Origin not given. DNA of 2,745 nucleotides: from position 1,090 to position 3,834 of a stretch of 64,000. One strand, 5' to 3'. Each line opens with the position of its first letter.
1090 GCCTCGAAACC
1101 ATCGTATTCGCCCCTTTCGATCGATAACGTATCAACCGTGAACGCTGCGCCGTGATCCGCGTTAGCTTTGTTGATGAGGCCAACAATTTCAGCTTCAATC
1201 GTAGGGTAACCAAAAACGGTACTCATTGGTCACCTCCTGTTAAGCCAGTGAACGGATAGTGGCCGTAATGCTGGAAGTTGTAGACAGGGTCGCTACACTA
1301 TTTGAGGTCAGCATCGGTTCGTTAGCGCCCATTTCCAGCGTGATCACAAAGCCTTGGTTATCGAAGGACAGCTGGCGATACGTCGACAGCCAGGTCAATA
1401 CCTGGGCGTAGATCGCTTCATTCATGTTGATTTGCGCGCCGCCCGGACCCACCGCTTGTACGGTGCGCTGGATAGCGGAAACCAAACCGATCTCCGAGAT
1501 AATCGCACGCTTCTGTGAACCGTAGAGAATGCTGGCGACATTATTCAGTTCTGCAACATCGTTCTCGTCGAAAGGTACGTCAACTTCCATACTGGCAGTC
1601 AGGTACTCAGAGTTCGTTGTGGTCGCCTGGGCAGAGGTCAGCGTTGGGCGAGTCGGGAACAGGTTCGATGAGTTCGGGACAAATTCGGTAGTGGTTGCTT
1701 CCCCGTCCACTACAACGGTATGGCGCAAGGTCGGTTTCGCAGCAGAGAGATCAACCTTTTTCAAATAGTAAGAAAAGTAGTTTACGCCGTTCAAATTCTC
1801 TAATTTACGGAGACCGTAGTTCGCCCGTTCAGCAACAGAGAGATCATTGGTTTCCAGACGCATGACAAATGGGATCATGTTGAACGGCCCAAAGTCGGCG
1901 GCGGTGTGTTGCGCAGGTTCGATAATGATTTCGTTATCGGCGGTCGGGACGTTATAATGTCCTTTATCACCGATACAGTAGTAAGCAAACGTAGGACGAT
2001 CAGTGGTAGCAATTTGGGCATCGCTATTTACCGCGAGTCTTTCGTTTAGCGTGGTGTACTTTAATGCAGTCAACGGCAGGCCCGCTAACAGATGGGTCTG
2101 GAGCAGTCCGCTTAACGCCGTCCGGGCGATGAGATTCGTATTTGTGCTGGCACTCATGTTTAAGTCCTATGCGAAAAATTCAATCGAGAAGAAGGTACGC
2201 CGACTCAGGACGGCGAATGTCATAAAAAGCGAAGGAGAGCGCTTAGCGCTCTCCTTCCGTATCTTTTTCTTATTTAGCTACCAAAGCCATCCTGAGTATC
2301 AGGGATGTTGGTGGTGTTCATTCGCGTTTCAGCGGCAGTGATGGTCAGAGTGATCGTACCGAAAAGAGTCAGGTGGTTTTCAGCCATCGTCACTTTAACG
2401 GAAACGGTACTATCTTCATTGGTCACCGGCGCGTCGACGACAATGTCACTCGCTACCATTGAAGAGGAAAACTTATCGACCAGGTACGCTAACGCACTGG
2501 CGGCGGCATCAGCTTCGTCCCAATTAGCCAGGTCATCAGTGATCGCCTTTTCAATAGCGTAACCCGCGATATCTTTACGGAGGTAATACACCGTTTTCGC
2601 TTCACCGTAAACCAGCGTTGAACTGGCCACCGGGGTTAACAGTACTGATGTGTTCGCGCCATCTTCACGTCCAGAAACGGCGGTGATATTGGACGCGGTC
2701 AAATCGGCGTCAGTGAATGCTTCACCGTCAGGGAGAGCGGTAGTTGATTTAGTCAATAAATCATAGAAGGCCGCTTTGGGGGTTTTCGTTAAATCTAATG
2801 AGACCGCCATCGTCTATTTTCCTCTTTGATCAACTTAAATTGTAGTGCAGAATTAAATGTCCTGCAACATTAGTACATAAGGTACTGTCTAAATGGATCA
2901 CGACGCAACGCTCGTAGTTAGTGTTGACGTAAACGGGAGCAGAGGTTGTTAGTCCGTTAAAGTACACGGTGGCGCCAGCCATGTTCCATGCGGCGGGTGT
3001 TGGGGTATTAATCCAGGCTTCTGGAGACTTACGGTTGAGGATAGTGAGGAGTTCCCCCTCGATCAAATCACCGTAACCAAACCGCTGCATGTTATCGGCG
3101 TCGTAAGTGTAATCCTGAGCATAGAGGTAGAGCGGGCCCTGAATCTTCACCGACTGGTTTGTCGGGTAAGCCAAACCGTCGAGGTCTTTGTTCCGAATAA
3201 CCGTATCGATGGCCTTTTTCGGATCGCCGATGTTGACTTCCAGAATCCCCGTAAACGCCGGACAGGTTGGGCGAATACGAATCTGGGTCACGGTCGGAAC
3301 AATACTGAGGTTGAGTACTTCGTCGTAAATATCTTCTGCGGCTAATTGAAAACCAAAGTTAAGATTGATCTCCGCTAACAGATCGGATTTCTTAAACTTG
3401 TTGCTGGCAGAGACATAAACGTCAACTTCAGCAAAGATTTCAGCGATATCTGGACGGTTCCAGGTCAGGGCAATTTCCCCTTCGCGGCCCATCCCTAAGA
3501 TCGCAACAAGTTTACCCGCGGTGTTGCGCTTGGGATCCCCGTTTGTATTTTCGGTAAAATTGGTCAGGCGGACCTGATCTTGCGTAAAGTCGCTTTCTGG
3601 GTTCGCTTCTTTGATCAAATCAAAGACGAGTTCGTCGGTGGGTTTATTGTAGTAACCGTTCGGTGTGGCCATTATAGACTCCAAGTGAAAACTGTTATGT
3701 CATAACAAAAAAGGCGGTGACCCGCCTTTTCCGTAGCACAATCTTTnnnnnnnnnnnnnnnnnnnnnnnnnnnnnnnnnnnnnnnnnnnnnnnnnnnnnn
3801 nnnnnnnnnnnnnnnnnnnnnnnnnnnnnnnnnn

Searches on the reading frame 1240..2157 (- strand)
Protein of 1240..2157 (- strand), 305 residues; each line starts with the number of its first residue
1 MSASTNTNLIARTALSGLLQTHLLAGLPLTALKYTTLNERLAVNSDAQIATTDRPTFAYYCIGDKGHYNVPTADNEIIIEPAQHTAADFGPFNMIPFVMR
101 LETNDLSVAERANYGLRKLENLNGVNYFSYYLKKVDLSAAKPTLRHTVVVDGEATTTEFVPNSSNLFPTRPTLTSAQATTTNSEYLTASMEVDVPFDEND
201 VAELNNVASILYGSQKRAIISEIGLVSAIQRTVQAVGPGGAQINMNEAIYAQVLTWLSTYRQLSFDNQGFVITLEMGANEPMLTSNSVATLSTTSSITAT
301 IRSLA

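Call 49: search_protein_families(library=pfam, proteins=[window:1240-2157:-], max_evalue=0.001)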
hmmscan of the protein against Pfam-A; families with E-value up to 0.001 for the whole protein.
window:1240-2157:- (305 aa): 1 family
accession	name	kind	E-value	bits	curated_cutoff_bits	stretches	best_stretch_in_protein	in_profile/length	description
PF23838.1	DUF7208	-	1.1e-106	356.5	27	1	3-289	5-291/293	Family of unknown function (DUF7208)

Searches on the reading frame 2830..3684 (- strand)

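Call 49: search_protein_families(library=pfam, proteins=[window:2830-3684:-], max_evalue=0.001)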
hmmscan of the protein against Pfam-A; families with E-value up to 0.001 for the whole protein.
window:2830-3684:- (284 aa): 1 family
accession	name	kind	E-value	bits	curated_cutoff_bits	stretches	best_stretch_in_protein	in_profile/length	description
PF25613.1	DUF7941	-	3.4e-79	266.6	27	1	10-282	2-275/276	Family of unknown function (DUF7941)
